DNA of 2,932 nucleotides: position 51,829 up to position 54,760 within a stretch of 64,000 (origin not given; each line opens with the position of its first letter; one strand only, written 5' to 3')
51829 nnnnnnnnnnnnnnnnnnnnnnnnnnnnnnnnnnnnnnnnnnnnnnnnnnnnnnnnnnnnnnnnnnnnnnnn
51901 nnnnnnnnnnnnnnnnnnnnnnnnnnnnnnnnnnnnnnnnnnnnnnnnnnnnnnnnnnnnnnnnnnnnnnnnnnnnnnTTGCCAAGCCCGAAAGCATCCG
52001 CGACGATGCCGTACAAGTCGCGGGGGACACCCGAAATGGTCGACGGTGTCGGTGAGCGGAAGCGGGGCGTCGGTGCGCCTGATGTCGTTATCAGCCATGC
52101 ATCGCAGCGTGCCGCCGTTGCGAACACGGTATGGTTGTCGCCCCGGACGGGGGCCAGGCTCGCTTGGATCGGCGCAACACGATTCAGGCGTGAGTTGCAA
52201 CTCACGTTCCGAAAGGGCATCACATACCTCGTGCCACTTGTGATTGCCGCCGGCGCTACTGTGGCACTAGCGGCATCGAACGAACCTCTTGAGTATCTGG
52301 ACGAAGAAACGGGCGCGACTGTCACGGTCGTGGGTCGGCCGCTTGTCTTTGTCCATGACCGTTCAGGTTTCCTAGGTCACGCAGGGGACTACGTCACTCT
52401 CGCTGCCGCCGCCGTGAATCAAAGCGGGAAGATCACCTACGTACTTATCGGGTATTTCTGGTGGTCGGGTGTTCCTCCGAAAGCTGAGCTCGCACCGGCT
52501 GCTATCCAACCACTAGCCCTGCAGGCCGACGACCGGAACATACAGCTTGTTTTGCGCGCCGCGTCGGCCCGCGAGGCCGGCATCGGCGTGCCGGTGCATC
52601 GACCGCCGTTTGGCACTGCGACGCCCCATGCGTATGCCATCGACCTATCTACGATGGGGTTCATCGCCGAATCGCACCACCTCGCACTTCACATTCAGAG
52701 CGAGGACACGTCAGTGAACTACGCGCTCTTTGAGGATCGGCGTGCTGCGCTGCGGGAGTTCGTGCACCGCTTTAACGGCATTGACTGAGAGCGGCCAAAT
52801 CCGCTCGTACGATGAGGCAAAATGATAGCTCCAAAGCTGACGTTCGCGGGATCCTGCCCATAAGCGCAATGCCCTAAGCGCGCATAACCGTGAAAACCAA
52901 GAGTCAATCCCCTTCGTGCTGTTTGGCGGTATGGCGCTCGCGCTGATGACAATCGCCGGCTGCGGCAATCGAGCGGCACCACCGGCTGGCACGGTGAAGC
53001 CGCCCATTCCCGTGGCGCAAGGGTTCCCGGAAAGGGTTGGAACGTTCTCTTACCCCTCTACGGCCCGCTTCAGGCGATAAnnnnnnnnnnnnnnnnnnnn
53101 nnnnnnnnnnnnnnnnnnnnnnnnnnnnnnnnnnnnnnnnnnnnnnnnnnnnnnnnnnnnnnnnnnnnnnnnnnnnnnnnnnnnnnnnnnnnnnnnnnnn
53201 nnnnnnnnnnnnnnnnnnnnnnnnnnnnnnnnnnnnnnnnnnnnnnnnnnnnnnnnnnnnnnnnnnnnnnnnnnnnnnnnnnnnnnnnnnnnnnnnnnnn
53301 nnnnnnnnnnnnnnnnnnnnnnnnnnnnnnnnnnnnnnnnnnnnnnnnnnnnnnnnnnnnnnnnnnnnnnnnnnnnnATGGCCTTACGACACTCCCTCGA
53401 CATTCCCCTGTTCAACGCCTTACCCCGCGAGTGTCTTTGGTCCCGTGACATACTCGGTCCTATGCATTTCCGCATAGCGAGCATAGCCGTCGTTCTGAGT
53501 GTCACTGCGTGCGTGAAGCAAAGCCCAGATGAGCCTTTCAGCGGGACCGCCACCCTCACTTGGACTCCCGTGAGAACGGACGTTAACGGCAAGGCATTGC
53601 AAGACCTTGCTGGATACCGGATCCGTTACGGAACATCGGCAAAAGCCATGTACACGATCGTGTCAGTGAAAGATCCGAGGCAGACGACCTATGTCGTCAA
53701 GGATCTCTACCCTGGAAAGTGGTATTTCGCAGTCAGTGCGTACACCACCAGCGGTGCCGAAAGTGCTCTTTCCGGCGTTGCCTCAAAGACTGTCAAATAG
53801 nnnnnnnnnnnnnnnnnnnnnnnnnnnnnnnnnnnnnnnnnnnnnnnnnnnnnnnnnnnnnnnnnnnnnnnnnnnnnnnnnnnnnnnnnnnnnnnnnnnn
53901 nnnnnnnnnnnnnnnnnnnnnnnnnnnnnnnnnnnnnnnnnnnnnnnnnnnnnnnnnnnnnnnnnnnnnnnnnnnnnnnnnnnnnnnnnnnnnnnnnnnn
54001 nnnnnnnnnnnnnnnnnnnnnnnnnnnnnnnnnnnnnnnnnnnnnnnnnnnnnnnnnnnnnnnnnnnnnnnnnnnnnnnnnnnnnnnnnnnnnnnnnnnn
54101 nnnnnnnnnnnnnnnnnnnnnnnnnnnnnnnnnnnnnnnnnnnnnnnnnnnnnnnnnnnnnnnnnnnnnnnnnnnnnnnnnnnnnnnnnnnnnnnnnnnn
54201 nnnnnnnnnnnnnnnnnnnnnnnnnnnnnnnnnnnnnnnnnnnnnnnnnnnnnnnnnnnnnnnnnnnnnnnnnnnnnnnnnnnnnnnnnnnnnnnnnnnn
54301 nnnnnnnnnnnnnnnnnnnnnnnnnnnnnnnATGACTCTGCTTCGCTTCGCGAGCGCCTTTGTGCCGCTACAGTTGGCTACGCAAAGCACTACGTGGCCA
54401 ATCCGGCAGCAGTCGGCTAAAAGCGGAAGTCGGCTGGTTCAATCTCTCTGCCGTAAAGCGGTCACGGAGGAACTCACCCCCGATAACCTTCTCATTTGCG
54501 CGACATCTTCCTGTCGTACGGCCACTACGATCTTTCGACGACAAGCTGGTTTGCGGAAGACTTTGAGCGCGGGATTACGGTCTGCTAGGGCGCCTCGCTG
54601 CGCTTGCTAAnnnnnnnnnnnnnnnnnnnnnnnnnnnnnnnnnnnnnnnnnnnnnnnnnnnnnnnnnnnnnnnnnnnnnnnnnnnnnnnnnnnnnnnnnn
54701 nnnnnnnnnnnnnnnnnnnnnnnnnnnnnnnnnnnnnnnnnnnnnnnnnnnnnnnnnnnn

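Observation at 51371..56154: AT-richer 4-kb islet bracketed by a modular non-coding repeat: [H1>][H2>] ... [<H1][H2>]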

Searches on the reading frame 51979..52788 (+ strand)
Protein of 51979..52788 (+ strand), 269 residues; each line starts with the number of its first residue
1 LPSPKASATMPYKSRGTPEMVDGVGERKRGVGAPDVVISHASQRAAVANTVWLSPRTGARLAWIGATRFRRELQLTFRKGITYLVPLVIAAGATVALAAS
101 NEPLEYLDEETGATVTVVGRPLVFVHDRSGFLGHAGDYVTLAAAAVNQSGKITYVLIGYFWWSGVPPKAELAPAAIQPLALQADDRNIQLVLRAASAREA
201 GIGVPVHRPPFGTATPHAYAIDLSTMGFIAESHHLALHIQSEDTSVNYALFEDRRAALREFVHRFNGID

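Call 18: search_protein_families(library=pfam, proteins=[window:51979-52788:+], max_evalue=0.01)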
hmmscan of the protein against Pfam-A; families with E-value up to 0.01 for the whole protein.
window:51979-52788:+ (269 aa): 0 families

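Call 19: find_homologous_proteins(query=window:51979-52788:+)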
Query window:51979-52788:+ (269 aa): 162 proteins with E <= 0.001 among 8000 candidates; the best 120 are listed.
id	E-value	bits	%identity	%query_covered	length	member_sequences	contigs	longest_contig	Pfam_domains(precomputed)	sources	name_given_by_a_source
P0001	4.9e-150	516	94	93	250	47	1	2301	-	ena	-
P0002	1.6e-128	446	83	93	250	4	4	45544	-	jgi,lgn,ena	jgi:hypothetical protein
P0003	1.4e-124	433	92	81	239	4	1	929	-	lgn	-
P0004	1.9e-104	367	86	72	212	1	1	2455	-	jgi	jgi:hypothetical protein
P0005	2.2e-99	350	67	94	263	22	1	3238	-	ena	-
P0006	7.8e-96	339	66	93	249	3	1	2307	-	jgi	jgi:hypothetical protein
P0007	3.0e-94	333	78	73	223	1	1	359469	-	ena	-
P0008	1.0e-92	328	80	70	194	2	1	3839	-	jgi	jgi:hypothetical protein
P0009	4.0e-92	327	80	70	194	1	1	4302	-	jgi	jgi:hypothetical protein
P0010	5.3e-92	326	80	70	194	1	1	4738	-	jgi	jgi:hypothetical protein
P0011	6.2e-92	326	79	71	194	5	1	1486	-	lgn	-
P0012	3.6e-91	323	78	70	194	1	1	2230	-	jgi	jgi:hypothetical protein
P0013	6.7e-88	313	77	73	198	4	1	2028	-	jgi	jgi:hypothetical protein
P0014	2.6e-87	311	81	62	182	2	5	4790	-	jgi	jgi:hypothetical protein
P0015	3.0e-82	294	72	72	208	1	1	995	-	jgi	-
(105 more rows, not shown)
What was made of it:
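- Closest known: Attachment junctions of dusA-specific genomic islands and prophages. Same: The host is a gammaproteobacterium (nearest named hits Steroidobacteraceae, call 19), within the known host range.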

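Call 20: find_encoding_contigs(protein=P0002, flank=10000, max_places=4)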
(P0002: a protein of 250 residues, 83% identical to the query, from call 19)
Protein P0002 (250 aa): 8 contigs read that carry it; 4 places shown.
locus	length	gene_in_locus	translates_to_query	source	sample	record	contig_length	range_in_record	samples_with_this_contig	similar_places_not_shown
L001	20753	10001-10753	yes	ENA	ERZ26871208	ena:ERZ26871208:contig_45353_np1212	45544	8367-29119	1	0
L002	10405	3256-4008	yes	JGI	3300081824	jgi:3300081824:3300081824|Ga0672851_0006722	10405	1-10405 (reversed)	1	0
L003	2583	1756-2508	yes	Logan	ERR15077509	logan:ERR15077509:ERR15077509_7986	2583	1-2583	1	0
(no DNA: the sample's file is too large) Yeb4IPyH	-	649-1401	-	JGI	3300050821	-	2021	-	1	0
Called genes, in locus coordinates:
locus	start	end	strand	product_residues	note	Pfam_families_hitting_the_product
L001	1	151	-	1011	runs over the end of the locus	PF13676:TIR_2, PF00486:Trans_reg_C, PF13191:AAA_16, PF13401:AAA_22 (weak)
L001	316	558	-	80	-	-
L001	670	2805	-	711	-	PF14742:GDE_N_bis, PF06202:GDE_C (faint), PF22422:MGH1-like_GH, PF17389:Bac_rhamnosid6H (weak)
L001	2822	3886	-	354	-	PF13439:Glyco_transf_4, PF13579:Glyco_trans_4_4 (faint), PF00534:Glycos_transf_1, PF13692:Glyco_trans_1_4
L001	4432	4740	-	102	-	-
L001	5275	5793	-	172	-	PF01814:Hemerythrin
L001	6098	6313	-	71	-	-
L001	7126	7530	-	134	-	PF00072:Response_reg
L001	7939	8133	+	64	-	-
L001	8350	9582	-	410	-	PF01566:Nramp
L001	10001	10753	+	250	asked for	-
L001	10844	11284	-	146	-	-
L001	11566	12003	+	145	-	PF13924:Lipocalin_5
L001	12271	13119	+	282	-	PF01292:Ni_hydr_CYTB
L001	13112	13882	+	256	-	PF00174:Oxidored_molyb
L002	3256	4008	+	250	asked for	-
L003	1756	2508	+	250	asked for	-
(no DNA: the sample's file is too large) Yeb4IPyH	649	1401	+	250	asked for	-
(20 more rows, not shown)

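Call 21: find_encoding_contigs(protein=P0007, flank=10000, max_places=3)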
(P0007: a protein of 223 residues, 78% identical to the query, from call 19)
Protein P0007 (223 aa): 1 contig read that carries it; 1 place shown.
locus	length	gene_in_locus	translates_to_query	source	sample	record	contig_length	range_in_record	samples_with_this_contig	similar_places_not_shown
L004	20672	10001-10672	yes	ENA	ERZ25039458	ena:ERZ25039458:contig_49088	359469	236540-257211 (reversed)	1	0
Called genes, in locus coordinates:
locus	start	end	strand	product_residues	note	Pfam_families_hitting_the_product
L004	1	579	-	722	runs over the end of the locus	PF20256:MoCoBD_2, PF01315:Ald_Xan_dh_C (weak), PF02738:MoCoBD_1, PF20256:MoCoBD_2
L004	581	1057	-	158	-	PF00111:Fer2, PF01799:Fer2_2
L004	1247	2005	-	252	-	PF00484:Pro_CA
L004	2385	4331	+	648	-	PF02129:Peptidase_S15, PF08530:PepX_C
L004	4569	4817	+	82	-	-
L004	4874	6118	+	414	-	PF03435:Sacchrp_dh_NADP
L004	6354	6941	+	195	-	-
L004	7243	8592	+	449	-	PF00512:HisKA, PF02518:HATPase_c, PF00072:Response_reg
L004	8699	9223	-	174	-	PF16694:Cytochrome_P460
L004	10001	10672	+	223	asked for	-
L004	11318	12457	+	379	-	-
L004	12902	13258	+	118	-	PF04972:BON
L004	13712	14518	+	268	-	PF10370:Rv2993c-like_N, PF01557:FAA_hydrolase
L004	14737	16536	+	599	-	PF20423:AceK_regulatory, PF06315:AceK_kinase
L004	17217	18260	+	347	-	PF08240:ADH_N, PF00107:ADH_zinc_N, PF13602:ADH_zinc_N_2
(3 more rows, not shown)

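Call 27: find_encoding_contigs(protein=P0001, flank=10000, max_places=6)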
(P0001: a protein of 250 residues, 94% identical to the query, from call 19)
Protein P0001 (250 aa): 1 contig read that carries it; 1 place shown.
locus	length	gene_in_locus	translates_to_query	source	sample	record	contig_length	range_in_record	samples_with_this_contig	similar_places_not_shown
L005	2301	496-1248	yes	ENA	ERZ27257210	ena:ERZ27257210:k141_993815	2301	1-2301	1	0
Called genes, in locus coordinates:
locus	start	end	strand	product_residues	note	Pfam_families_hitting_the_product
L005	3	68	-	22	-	?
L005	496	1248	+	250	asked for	-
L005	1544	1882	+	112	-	PF00041:fn3 (weak)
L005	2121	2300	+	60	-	?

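Call 93: find_encoding_contigs(protein=window:52036-52788:+, flank=10000, max_places=8)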
Protein window:52036-52788:+ (250 aa): no gene with exactly this product is on record in the collection.

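Call 94: list_cluster_members(proteins=[P0001, P0121])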
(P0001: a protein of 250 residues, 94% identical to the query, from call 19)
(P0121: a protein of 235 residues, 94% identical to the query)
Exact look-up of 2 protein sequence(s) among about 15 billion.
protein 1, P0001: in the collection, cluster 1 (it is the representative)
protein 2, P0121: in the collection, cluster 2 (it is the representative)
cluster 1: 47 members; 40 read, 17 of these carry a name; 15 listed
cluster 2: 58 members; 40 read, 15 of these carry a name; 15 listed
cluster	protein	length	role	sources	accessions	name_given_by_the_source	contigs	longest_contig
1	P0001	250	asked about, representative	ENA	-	-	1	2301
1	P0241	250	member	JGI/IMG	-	hypothetical protein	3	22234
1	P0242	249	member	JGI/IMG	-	hypothetical protein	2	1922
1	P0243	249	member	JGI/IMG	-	hypothetical protein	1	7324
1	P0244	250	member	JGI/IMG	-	hypothetical protein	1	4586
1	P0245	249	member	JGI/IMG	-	hypothetical protein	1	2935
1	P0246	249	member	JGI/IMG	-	hypothetical protein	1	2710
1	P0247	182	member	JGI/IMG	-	hypothetical protein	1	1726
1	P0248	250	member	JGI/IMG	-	hypothetical protein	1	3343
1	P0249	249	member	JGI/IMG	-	hypothetical protein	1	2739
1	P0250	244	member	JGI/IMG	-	hypothetical protein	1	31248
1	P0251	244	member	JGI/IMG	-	hypothetical protein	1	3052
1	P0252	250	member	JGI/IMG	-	hypothetical protein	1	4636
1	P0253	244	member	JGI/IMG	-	hypothetical protein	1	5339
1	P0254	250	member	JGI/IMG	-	hypothetical protein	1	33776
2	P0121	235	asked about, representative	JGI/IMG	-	hypothetical protein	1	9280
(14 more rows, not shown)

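Call 95: find_encoding_contigs(protein=P0254, flank=10000, max_places=3)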
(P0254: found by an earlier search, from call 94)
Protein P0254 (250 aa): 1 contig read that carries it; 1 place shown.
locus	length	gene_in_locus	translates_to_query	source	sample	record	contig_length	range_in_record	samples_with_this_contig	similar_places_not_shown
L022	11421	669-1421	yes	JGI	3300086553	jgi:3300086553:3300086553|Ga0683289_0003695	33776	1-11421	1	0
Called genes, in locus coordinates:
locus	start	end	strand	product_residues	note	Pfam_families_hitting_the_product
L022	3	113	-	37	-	?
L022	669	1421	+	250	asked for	-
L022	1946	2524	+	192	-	-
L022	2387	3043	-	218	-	-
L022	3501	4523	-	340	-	PF08100:Dimerisation (weak), PF00891:Methyltransf_2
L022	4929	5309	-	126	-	-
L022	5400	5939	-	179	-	PF01058:Oxidored_q6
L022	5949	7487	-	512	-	PF00346:Complex1_49kDa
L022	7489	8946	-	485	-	PF00361:Proton_antipo_M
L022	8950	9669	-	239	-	-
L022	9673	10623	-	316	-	PF00146:NADHdh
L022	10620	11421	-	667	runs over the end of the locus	PF00361:Proton_antipo_M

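Call 96: find_encoding_contigs(protein=P0241, flank=10000, max_places=4)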
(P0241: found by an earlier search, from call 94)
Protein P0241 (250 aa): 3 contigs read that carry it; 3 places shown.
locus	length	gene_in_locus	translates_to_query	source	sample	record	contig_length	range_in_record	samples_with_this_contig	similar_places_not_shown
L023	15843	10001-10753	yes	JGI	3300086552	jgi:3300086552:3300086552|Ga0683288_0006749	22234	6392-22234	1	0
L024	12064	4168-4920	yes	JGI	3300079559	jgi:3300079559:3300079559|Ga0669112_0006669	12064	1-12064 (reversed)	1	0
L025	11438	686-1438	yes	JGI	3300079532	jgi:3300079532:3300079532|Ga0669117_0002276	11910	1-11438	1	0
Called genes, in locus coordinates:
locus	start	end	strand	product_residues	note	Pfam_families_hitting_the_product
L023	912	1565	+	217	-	PF02798:GST_N, PF13417:GST_N_3, PF13409:GST_N_2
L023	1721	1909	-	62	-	-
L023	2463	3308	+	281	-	PF27522:YDMC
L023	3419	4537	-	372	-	-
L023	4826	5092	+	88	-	-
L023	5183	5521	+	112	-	PF07885:Ion_trans_2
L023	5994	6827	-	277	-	PF00378:ECH_1, PF16113:ECH_2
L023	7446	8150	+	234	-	-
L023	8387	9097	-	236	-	PF14329:DUF4386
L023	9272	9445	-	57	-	-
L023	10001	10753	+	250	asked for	-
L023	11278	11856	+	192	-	-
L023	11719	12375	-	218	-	-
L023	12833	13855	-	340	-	PF08100:Dimerisation (weak), PF00891:Methyltransf_2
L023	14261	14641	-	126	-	-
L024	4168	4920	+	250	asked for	-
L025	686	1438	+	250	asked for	-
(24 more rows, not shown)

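Call 111: find_encoding_contigs(protein=P0250, flank=10000, max_places=3)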
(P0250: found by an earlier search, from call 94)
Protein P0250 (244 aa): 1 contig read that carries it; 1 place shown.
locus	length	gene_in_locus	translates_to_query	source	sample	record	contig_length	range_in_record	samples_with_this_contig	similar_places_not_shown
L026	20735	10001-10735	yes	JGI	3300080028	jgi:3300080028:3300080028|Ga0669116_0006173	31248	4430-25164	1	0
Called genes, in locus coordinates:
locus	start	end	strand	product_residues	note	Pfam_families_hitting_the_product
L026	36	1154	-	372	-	-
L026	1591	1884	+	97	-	-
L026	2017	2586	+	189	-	PF11188:DUF2975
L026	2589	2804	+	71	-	PF13443:HTH_26, PF01381:HTH_3 (weak)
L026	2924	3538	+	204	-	PF04542:Sigma70_r2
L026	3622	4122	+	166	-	PF13527:Acetyltransf_9, PF00583:Acetyltransf_1, PF13508:Acetyltransf_7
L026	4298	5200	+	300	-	PF00753:Lactamase_B, PF23023:Anti-Pycsar_Apyc1 (weak), PF12706:Lactamase_B_2 (weak)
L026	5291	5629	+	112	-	PF07885:Ion_trans_2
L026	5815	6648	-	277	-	PF00378:ECH_1, PF16113:ECH_2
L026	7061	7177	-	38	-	-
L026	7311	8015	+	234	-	-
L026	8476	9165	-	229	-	PF07885:Ion_trans_2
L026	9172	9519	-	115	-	-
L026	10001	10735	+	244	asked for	-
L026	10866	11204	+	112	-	PF00041:fn3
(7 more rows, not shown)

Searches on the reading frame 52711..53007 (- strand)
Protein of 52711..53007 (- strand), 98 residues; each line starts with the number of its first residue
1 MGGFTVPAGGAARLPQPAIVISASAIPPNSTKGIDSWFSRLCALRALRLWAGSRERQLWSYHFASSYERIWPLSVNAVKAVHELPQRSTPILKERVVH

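Call 107: search_protein_families(library=pfam, proteins=[window:52711-53007:-], max_evalue=0.1)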
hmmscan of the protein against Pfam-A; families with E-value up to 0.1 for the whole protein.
window:52711-53007:- (98 aa): 0 families

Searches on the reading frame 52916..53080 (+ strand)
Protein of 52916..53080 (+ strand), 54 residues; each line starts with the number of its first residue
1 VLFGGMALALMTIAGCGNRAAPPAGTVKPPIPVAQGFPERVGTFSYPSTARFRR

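Call 107: search_protein_families(library=pfam, proteins=[window:52916-53080:+], max_evalue=0.1)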
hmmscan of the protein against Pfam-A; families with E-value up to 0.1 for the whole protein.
window:52916-53080:+ (54 aa): 1 family
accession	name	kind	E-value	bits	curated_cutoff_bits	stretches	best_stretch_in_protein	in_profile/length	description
PF20898.2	P_T4SS_TraN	-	0.0042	17.7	27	1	2-43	1-42/59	P-type Type IV secretion system, TraN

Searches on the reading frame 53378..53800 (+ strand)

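Call 18: search_protein_families(library=pfam, proteins=[window:53378-53800:+], max_evalue=0.01)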
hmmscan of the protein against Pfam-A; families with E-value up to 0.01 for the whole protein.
window:53378-53800:+ (140 aa): 2 families
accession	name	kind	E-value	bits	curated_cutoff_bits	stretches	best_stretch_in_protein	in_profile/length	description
PF00041.27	fn3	-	1.1e-06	29.2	25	1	57-128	15-75/84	Fibronectin type III domain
PF25059.1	FN3_DSCAM-DSCAML_C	-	5.9e-05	23.8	39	1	78-138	21-81/89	DSCAM/DSCAML C-terminal Fn3-like domain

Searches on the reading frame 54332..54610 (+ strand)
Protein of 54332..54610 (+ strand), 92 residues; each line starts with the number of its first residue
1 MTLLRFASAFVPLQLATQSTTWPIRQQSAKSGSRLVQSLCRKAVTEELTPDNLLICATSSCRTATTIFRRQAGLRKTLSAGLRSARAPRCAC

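Call 107: search_protein_families(library=pfam, proteins=[window:54332-54610:+], max_evalue=0.1)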
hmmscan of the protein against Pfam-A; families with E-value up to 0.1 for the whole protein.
window:54332-54610:+ (92 aa): 1 family
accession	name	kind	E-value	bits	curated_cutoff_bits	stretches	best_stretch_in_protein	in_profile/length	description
PF10441.14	Urb2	-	0.057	13.8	27.1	1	17-71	88-133/209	Urb2/Npa2 family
